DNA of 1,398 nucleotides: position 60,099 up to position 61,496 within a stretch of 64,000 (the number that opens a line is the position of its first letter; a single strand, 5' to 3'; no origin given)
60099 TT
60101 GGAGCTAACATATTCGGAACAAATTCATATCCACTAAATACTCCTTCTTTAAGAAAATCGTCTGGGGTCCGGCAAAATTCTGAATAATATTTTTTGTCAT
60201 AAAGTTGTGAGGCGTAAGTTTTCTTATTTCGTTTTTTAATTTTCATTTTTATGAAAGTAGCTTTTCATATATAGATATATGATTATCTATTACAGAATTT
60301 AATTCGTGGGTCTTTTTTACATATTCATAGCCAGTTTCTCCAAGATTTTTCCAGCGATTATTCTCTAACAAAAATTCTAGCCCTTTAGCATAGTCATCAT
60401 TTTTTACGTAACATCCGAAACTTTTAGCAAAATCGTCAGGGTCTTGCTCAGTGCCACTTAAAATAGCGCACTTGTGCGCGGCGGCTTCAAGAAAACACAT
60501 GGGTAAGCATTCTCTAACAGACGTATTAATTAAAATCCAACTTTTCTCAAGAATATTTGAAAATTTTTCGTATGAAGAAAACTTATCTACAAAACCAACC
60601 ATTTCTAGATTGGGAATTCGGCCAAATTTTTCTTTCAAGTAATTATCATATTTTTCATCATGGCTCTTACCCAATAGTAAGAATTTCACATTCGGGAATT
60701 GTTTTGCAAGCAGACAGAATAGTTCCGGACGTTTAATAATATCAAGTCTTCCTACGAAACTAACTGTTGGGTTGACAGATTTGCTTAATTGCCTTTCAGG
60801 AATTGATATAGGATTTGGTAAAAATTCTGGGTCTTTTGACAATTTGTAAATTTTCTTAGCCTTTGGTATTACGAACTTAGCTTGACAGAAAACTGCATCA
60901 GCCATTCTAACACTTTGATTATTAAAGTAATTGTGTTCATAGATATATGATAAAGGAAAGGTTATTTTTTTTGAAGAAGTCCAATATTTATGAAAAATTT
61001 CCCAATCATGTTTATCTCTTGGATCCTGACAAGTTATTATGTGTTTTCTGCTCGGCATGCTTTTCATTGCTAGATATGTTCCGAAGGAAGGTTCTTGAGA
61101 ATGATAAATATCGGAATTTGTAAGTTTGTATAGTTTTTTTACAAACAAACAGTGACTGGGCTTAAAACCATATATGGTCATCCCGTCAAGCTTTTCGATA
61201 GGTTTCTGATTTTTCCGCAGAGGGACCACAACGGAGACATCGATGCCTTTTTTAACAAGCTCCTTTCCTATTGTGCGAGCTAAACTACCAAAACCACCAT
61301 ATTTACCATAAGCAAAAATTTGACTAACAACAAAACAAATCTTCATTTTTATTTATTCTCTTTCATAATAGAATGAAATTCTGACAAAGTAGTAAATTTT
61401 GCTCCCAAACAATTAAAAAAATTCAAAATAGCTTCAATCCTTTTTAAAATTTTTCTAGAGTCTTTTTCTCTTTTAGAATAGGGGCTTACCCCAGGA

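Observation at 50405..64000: A 13.5-kb glycan-modification island combines a GT-C (PMT/ArnT-like) transferase, a GT2 polyprenyl-P-sugar synthase, a flippase-like protein, an aminotransferase and several decorating enzymes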

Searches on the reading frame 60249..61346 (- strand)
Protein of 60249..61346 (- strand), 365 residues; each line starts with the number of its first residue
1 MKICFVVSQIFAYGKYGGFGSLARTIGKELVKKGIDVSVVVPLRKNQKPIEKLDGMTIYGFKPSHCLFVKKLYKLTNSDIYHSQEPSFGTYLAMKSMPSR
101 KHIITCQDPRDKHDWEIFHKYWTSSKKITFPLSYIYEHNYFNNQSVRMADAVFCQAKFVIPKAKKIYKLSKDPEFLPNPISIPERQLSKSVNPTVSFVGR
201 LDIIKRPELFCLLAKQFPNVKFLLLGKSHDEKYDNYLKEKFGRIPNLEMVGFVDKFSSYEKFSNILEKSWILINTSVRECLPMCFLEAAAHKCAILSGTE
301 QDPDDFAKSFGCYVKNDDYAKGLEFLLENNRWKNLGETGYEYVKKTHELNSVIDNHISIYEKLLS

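Call 4: search_protein_families(library=pfam, proteins=[window:60249-61346:-], max_evalue=0.01)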
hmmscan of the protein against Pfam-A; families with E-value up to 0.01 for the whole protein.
window:60249-61346:- (365 aa): 4 families
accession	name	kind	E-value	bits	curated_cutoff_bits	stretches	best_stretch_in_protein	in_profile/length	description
PF00534.26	Glycos_transf_1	-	9.3e-10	38.7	26.4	1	187-339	10-169/172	Glycosyl transferases group 1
PF13692.12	Glyco_trans_1_4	-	9.6e-08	32.8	27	1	193-325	2-138/142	Glycosyl transferases group 1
PF13439.12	Glyco_transf_4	-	1.9e-06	28.5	28.5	1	16-180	1-166/170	Glycosyltransferase Family 4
PF08323.17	Glyco_transf_5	-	3.7e-05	24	22.7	1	2-48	1-47/239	Starch synthase catalytic domain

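Call 9: search_protein_families(library=ncbifam, proteins=[window:60249-61346:-], max_evalue=0.01)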
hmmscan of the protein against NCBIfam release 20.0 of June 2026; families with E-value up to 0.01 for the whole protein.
window:60249-61346:- (365 aa): 13 families
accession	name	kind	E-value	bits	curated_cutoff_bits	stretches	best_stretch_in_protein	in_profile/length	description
NF038229.1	Glyco4_Geo_Pelo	equivalog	2.2e-05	23.7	400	1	212-297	185-266/338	GPMC system family 4 glycosyltransferase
NF001898.0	PRK00654.1-1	equivalog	3e-05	22.8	603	1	1-44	1-44/477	glycogen synthase GlgA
NF053513.1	Gtran_IagA_BgsA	equivalog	5.8e-05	22.2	460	1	210-364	179-332/333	LTA glycolipid anchor biosynthesis glycosyltransferase, IagA/BgsA family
TIGR03999.1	thiol_BshA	equivalog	0.00012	21.2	273.7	0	221-364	231-374/375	N-acetyl-alpha-D-glucosaminyl L-malate synthase BshA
TIGR02095.1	glgA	subfamily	0.00021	20.1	328.45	1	1-45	1-45/477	glycogen/starch synthase, ADP-glucose type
NF001903.0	PRK00654.2-2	equivalog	0.00045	19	616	1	1-48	1-48/482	glycogen synthase GlgA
NF038011.1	PelF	equivalog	0.00046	19.3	100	1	188-295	302-410/489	GT4 family glycosyltransferase PelF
NF050056.1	ProtGlycPglH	equivalog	0.00048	19.3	600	1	152-359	136-349/354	GalNAc-alpha-(1->4)-GalNAc-alpha-(1->3)-diNAcBac-PP-undecaprenol alpha-1,4-N-acetyl-D-galactosaminyltransferase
TIGR02149.1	glgA_Coryne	subfamily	0.0025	17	302.4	0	191-363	203-390/391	glycogen synthase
NF038255.1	exopoly_VpsD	equivalog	0.0026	16.7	300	1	208-364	223-380/381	VpsD family glycosyltransferase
NF047684.1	TeichurnBiosyTuaC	equivalog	0.0028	16.6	550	0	1-53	1-52/391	teichuronic acid biosynthesis protein TuaC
NF007396.0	PRK09922.1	equivalog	0.0041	16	385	0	178-305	165-297/361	lipopolysaccharide 1,6-galactosyltransferase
NF049987.1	DaglGlyslTfaseDgs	equivalog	0.0073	15.3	500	0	210-364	176-328/332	processive diacylglycerol alpha-glucosyltransferase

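Call 35: find_related_loci(query=window:60249-61346:-, collection=metagenome_contigs, flank=10000)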
Query window:60249-61346:- (365 aa) in metagenome_contigs; peptide patterns used: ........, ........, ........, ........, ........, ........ (x = any residue, [..] = any of these).
78 stretches matched a pattern, but none encodes a relative of the query by tblastn (E <= 1e-3).

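Call 39: find_related_loci(query=A4, collection=metagenome_contigs, flank=10000)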
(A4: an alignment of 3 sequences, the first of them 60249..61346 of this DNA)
Query A4 (365 aa) in metagenome_contigs; peptide patterns used: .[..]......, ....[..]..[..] (x = any residue, [..] = any of these).
349 stretches matched a pattern; 5 encode a relative of the query (tblastn E <= 1e-3); 5 distinct loci.
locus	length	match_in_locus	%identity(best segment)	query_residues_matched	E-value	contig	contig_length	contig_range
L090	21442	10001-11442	52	1-365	1e-135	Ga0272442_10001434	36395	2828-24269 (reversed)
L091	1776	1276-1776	72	1-167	1e-90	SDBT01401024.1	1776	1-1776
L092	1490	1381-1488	67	1-36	1e-12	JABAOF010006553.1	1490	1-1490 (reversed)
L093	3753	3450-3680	32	212-290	2e-5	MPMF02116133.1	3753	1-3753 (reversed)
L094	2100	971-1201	31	212-290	2e-5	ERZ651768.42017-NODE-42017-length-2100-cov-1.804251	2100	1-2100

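Call 44: search_protein_families(library=pfam, proteins=[L090:4848-5837:+, L090:5957-6946:+, L090:7327-8235:+, L090:11408-12625:+, L090:12622-13782:+, L090:16280-18286:+, L090:18756-19157:+, L090:19150-20538:+, L090:3447-4454:+], max_evalue=0.001)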
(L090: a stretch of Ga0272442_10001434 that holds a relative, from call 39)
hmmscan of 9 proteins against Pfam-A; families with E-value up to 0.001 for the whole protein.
L090:4848-5837:+ (329 aa): 1 family
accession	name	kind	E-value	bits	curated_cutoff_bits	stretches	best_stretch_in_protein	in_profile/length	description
PF02504.20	FA_synthesis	-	5.4e-106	354.8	29.1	1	1-321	1-324/324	Fatty acid synthesis protein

L090:5957-6946:+ (329 aa): 3 families
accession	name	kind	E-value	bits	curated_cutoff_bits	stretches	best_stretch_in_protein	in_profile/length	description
PF08541.16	ACP_syn_III_C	-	2.4e-34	117.8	26.6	1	242-329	3-90/90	3-Oxoacyl-[acyl-carrier-protein (ACP)] synthase III C terminal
PF08545.16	ACP_syn_III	-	8.3e-30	103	24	1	111-188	1-80/80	3-Oxoacyl-[acyl-carrier-protein (ACP)] synthase III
PF00108.29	Thiolase_N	-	2.1e-07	31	26.4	1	40-155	7-123/260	Thiolase, N-terminal domain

L090:7327-8235:+ (302 aa): 1 family
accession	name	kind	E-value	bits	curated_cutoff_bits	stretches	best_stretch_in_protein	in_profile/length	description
PF00698.26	Acyl_transf_1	-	1.2e-35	124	32.7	1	6-279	2-272/319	Acyl transferase domain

L090:11408-12625:+ (405 aa): 3 families
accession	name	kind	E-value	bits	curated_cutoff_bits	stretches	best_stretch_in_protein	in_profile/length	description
PF04055.27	Radical_SAM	-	1.4e-11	45.3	29.5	1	52-192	3-138/166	Radical SAM superfamily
PF13186.11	SPASM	-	4.1e-09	37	21.5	1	305-363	1-67/67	Iron-sulfur cluster-binding domain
PF13353.11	Fer4_12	-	0.00032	21.4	22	1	53-148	12-103/137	4Fe-4S single cluster domain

L090:12622-13782:+ (386 aa): 1 family
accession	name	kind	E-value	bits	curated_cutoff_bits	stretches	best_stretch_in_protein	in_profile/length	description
PF04230.19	PS_pyruv_trans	-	5.1e-36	125.4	25.3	1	17-315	1-279/280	Polysaccharide pyruvyl transferase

L090:16280-18286:+ (668 aa): 21 families
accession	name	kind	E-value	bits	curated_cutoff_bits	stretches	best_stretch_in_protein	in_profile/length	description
PF00515.34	TPR_1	-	6.6e-42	140.1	27.8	4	422-453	2-33/34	Tetratricopeptide repeat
PF07719.23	TPR_2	-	4.1e-41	136.1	27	4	558-588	2-32/34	Tetratricopeptide repeat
PF13431.12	TPR_17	-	2.4e-33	112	24.4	2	410-441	2-33/34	Tetratricopeptide repeat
PF13181.12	TPR_8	-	5.9e-30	101.3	25.7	2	591-623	1-33/34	Tetratricopeptide repeat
PF13414.12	TPR_11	-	6.7e-29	99.8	26.8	3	568-605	5-42/42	TPR repeat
PF13432.12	TPR_16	-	5.2e-27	94.3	32.7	2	459-521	1-63/65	Tetratricopeptide repeat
PF13424.12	TPR_12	-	1.5e-26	92.8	30.1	3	558-622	4-76/77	Tetratricopeptide repeat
PF13374.12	TPR_10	-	1e-17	63.9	27.5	0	423-450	4-31/42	Tetratricopeptide repeat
PF13428.12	TPR_14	-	1.3e-17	63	23.5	0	525-564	3-42/44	Tetratricopeptide repeat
PF13176.12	TPR_7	-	1.8e-15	56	27.9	0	424-451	2-29/36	Tetratricopeptide repeat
PF14559.12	TPR_19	-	8.2e-13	48.9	25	0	434-491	4-61/68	Tetratricopeptide repeat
PF13174.12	TPR_6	-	1.2e-10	41.8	26.3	0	562-588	5-31/33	Tetratricopeptide repeat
PF23914.1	TPR_CcmH_CycH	-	6.9e-10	39.4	42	1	496-588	57-152/158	Cytochrome c-type biogenesis protein H TPR domain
PF25063.1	ARM_TT21_C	-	2.1e-09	38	35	1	522-587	94-159/209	Tetratricopeptide repeat protein 21 C-terminal ARM domain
PF12895.13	ANAPC3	-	2.4e-09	37.8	27.2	0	524-582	25-81/82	Anaphase-promoting complex, cyclosome, subunit 3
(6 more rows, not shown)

L090:18756-19157:+ (133 aa): 1 family
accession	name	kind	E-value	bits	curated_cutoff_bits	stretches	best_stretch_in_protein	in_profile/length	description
PF00072.30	Response_reg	-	4.1e-17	62.8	30.2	1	4-113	1-110/111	Response regulator receiver domain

L090:19150-20538:+ (462 aa): 5 families
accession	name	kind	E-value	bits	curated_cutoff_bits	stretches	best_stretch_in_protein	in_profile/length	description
PF13487.12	HD_5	-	4.2e-37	127.9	27.2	1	267-436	4-170/170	HD domain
PF01966.28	HD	-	2e-20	73.6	22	1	279-404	3-115/116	HD domain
PF13185.12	GAF_2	-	1.2e-05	26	28.6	1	184-232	88-135/136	GAF domain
PF01590.32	GAF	-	1.5e-05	25.9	22.4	1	171-232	76-133/133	GAF domain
PF13492.12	GAF_3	-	2e-05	25.5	27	1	151-234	54-129/129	GAF domain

L090:3447-4454:+ (335 aa): 1 family
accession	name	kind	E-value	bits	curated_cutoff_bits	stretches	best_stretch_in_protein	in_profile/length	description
PF01515.24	PTA_PTB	-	5.7e-94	315.5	24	1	6-329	5-319/319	Phosphate acetyl/butaryl transferase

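Call 55: search_protein_families(library=ncbifam, proteins=[L090:16280-18286:+], max_evalue=0.001)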
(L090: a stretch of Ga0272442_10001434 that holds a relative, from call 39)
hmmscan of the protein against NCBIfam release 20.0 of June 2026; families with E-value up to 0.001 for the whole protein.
L090:16280-18286:+ (668 aa): 29 families (the best 25 are shown)
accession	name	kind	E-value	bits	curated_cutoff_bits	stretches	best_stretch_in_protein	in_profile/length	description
NF040959.1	MamA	equivalog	5.1e-32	111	200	3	461-620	43-202/204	magnetosome protein MamA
TIGR02917.1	PEP_TPR_lipo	equivalog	3.3e-24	84.8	312.2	1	403-661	549-806/899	XrtA/PEP-CTERM system TPR-repeat protein PrsT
NF033762.1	social_mot_Tgl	equivalog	4.9e-19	68.7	225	1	456-646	32-225/252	social motility TPR repeat lipoprotein Tgl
TIGR02521.1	type_IV_pilW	equivalog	1.6e-18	67.1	154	2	505-585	47-127/234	type IV pilus biogenesis/stability protein PilW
NF033920.0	C39_PA2778_fam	equivalog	8e-16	58.2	150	2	501-588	168-255/255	PA2778 family cysteine peptidase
TIGR00990.1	3a0801s09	subfamily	5e-15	55.2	757.25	2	508-617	350-459/615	mitochondrial import receptor subunit TOM70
NF008391.2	PRK11189.1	equivalog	2.6e-14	53.4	250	1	564-645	72-153/297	lipoprotein NlpI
TIGR02552.1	LcrH_SycD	equivalog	2.1e-12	47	104.8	1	533-622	28-117/136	SycD/LcrH family type III secretion system chaperone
NF047371.1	FlcA_CTERM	equivalog_domain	3.6e-12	45.5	300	1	442-653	334-535/646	periplasmic flagellar collar protein FlcA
NF002725.1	PRK02603.1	equivalog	5.8e-12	46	143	1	421-473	72-124/173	photosystem I assembly protein Ycf3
NF047507.1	TPR_BatC_Lepto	exception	1.4e-10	41.1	175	1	529-623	30-128/214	TPR repeat-containing protein BatC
NF033758.1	gliding_GltE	equivalog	4.5e-10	39.1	225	1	483-561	80-158/411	adventurous gliding motility TPR repeat lipoprotein GltE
NF008757.0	PRK11788.1-5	equivalog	9.3e-10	38.2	363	1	410-667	58-324/388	lipopolysaccharide assembly protein LapB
TIGR02795.1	tol_pal_ybgF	equivalog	4.3e-09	37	90.1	1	530-616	9-101/119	tol-pal system protein YbgF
TIGR00540.1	TPR_hemY_coli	hypoth_equivalog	2e-08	33.5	142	0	507-583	310-385/385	heme biosynthesis-associated TPR protein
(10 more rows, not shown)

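Call 65: search_solved_structures(query=A4, max_evalue=0.01)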
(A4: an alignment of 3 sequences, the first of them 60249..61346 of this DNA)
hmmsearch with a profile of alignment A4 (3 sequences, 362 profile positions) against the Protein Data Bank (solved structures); distinct sequences matched with E-value up to 0.01: 9.
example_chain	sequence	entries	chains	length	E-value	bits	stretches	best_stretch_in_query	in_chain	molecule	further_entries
4xyw_A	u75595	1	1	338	3.3e-05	26.4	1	149-297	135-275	O-antigen biosynthesis glycosyltransferase WbnH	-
5i45_A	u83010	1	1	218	0.00018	24.1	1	198-361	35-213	Glycosyl transferases group 1 family protein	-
6gnf_A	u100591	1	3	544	0.00029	23.4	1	2-57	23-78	Glycogen synthase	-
8dvz_A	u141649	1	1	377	0.00041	22.9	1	195-361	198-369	N, N'-diacetylbacillosaminyl-diphospho-undecaprenol alpha-1,3-N-acetylgalactosaminyltransf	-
6kih_A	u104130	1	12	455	0.00041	22.9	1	189-360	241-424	Tll1590 protein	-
6eji_A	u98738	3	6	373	0.0012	21.3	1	150-334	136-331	WlaC protein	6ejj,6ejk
6tvp_A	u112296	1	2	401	0.0027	20.2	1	190-298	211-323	Alpha-maltose-1-phosphate synthase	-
8dqd_A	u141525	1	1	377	0.0034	19.8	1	195-361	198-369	N, N'-diacetylbacillosaminyl-diphospho-undecaprenol alpha-1,3-N-acetylgalactosaminyltransf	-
8dvw_A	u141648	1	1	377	0.0064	18.9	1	259-361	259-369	N, N'-diacetylbacillosaminyl-diphospho-undecaprenol alpha-1,3-N-acetylgalactosaminyltransf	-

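Call 73: search_protein_families(library=padloc, proteins=[window:60249-61346:-], max_evalue=0.001)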
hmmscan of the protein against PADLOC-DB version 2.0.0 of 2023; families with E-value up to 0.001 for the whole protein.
window:60249-61346:- (365 aa): 0 families
